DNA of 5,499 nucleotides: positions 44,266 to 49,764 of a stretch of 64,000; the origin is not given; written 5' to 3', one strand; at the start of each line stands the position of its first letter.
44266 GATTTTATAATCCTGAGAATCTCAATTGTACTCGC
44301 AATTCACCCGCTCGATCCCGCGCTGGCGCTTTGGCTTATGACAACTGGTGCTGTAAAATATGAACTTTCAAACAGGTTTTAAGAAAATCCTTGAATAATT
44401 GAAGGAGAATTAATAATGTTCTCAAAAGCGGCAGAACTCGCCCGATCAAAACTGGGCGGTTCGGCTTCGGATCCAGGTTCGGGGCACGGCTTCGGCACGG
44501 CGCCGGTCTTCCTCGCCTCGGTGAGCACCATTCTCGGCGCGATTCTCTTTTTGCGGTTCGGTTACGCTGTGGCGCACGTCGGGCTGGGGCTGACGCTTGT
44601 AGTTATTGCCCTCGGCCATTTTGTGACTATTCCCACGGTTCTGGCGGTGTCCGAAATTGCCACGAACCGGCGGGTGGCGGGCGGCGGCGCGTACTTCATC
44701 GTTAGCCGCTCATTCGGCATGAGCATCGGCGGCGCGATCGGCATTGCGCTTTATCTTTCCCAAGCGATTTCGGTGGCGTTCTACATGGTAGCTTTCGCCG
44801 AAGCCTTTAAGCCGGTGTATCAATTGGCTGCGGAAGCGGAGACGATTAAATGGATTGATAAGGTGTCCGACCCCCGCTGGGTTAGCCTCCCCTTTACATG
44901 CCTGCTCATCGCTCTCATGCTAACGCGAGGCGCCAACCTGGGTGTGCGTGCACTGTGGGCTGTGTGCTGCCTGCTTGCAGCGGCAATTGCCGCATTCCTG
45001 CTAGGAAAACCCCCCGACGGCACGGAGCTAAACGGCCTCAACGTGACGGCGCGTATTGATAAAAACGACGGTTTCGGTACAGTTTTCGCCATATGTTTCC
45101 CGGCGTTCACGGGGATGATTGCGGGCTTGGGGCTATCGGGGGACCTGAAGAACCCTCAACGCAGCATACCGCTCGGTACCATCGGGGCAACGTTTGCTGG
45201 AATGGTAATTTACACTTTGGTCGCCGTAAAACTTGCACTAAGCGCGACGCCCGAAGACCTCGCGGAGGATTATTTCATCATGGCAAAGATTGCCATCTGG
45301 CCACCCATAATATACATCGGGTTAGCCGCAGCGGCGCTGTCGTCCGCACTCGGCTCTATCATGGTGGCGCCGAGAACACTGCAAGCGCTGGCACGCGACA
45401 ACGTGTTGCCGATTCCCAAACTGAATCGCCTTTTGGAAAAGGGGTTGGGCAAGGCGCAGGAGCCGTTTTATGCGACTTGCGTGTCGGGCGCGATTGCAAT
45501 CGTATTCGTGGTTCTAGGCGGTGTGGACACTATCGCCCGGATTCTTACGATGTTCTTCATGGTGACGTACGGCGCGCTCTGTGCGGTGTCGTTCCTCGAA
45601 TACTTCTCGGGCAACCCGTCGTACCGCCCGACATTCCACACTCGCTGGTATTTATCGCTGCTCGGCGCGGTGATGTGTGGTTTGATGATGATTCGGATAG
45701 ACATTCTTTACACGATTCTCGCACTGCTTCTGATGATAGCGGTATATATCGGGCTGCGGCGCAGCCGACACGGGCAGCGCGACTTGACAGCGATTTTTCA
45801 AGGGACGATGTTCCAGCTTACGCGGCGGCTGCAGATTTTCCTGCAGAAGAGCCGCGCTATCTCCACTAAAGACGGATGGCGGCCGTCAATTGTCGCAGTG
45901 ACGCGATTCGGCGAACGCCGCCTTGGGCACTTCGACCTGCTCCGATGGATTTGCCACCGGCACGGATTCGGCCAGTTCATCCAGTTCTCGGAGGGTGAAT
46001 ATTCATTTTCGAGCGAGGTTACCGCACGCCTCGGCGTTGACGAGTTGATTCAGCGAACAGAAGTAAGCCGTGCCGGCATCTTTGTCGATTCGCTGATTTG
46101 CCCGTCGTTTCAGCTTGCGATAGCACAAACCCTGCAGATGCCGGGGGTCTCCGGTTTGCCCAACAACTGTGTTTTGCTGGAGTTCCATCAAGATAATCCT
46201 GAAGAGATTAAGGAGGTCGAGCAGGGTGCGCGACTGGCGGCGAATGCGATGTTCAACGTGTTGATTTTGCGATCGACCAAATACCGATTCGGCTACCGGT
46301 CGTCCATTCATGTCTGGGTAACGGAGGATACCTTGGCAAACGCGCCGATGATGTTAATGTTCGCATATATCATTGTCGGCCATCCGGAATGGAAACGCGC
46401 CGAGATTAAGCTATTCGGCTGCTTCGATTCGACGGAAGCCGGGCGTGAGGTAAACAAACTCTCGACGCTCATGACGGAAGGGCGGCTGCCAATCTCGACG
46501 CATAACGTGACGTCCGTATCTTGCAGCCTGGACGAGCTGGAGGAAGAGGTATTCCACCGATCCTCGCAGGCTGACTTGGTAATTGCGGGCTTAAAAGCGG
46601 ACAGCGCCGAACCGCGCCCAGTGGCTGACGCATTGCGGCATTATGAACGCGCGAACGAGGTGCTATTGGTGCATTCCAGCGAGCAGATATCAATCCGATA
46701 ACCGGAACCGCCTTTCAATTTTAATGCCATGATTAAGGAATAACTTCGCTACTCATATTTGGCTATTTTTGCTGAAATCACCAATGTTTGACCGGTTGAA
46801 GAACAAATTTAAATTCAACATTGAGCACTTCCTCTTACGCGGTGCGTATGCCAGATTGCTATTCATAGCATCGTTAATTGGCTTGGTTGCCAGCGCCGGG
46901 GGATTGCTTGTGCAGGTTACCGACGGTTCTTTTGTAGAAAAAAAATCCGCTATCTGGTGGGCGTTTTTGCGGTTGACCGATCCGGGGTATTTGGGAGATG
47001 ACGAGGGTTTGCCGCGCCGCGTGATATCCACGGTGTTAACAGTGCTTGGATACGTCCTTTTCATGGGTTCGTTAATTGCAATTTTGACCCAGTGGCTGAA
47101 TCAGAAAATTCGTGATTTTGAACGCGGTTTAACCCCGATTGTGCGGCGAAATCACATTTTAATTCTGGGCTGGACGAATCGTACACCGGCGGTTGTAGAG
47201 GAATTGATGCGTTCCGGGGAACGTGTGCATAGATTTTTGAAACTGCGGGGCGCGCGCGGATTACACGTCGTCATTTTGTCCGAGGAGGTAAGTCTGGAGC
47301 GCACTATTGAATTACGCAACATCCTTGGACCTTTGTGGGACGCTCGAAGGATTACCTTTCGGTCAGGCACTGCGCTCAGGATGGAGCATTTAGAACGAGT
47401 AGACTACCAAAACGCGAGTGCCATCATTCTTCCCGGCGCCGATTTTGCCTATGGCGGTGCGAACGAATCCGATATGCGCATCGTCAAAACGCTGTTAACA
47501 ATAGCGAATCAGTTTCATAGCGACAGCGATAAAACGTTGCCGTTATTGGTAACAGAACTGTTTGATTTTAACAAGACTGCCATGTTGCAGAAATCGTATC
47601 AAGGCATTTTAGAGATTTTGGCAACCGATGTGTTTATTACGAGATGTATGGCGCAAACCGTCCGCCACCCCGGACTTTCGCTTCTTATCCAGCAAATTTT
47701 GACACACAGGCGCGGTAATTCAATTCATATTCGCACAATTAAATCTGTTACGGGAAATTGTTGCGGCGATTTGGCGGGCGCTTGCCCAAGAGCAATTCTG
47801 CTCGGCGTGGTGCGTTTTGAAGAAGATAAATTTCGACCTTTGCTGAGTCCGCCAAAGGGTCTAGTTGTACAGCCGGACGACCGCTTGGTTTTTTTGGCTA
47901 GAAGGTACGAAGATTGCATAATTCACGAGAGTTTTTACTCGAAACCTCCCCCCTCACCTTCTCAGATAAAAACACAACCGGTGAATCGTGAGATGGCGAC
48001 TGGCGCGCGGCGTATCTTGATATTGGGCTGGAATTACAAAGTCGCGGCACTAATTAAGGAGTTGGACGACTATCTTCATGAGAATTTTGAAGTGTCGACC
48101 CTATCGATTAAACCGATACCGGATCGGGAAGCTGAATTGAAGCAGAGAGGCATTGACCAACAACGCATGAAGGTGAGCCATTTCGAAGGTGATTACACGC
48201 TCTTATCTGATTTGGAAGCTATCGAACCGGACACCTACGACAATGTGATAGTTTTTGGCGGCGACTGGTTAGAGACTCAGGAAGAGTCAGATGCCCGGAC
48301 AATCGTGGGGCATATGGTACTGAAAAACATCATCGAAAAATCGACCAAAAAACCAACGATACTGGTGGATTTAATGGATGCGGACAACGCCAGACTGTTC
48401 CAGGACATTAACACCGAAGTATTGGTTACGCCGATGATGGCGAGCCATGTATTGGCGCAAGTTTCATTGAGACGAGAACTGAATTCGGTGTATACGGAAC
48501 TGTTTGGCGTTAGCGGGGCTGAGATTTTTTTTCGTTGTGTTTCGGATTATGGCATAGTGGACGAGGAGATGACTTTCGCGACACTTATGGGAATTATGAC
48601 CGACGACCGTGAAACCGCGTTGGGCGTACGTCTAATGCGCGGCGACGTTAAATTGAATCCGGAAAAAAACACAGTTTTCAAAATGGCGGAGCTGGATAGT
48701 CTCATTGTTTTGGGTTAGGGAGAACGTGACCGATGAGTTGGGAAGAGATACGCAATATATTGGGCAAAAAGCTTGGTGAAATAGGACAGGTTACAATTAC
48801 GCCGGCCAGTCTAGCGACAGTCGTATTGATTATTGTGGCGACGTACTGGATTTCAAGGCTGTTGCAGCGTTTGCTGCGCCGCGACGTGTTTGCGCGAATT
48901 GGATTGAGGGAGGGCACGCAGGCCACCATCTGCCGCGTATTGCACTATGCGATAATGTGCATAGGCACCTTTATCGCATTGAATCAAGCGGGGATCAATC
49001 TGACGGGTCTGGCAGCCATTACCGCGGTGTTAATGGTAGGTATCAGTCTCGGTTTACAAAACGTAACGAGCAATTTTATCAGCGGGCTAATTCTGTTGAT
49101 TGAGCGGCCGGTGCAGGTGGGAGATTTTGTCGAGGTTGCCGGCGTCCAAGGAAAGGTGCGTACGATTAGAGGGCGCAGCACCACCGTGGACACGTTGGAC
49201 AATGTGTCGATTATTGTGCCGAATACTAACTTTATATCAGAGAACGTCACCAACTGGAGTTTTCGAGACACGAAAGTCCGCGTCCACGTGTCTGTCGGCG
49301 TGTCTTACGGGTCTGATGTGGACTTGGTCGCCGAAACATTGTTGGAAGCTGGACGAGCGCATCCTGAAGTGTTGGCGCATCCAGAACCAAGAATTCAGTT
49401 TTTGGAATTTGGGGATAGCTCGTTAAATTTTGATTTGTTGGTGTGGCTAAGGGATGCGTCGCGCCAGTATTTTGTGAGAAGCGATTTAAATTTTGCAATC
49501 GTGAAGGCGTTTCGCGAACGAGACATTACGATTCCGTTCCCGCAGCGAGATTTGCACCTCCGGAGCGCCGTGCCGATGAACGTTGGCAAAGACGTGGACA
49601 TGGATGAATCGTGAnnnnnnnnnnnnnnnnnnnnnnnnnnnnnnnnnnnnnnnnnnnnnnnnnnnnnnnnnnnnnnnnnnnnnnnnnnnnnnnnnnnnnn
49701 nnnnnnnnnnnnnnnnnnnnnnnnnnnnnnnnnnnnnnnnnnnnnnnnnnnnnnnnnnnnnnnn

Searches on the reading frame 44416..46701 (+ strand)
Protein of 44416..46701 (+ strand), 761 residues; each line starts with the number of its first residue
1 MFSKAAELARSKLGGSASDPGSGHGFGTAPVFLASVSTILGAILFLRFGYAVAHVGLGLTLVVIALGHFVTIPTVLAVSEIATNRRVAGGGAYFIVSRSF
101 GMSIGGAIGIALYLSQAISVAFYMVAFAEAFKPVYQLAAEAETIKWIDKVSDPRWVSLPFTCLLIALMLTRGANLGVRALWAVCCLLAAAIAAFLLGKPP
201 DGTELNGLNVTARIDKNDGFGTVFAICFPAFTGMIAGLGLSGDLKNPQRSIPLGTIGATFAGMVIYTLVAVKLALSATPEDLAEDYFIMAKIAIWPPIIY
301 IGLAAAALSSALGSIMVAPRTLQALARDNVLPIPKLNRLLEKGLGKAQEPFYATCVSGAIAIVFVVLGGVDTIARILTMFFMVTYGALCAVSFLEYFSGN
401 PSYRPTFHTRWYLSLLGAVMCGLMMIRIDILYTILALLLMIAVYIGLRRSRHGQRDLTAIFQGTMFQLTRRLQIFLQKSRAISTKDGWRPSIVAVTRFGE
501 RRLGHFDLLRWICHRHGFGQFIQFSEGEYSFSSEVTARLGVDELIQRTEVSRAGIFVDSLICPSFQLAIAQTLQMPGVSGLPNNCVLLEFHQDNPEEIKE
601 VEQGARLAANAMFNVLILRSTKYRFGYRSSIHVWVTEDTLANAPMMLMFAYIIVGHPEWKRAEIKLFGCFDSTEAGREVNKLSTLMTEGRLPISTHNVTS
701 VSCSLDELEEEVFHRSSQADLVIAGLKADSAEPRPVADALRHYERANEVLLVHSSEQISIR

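Call 92: search_protein_families(library=pfam, proteins=[window:44416-46701:+], max_evalue=0.00001)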
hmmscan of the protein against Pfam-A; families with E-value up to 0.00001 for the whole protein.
window:44416-46701:+ (761 aa): 2 families
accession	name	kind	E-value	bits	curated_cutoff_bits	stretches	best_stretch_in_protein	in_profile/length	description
PF00324.27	AA_permease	-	3.1e-44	151.9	24.6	1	32-448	3-427/470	Amino acid permease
PF13520.12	AA_permease_2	-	4.2e-15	56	27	1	28-425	3-401/427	Amino acid permease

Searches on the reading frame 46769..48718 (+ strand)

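Call 69: search_protein_families(library=pfam, proteins=[window:46769-48718:+])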
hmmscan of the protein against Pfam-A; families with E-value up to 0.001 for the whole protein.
window:46769-48718:+ (649 aa): 2 families
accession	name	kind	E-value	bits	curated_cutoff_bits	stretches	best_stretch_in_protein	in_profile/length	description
PF06241.17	Castor_Poll_mid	-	4.2e-13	49.6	26.7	1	289-379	3-90/104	Castor and Pollux, part of voltage-gated ion channel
PF22614.2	Slo-like_RCK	-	2.8e-06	27.4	24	0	162-246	31-109/119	Calcium-activated potassium channel slowpoke-like RCK domain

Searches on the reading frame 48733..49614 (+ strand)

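Call 92: search_protein_families(library=pfam, proteins=[window:48733-49614:+], max_evalue=0.00001)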
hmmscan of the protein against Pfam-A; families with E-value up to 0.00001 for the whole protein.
window:48733-49614:+ (293 aa): 2 families
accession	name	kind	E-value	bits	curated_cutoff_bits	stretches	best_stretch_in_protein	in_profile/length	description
PF00924.24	MS_channel_2nd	-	7.2e-21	74.5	20.2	1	110-176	1-67/68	Mechanosensitive ion channel, beta-domain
PF21082.3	MS_channel_3rd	-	6.2e-17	62.2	21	1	185-267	2-88/88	Mechanosensitive ion channel MscS, C-terminal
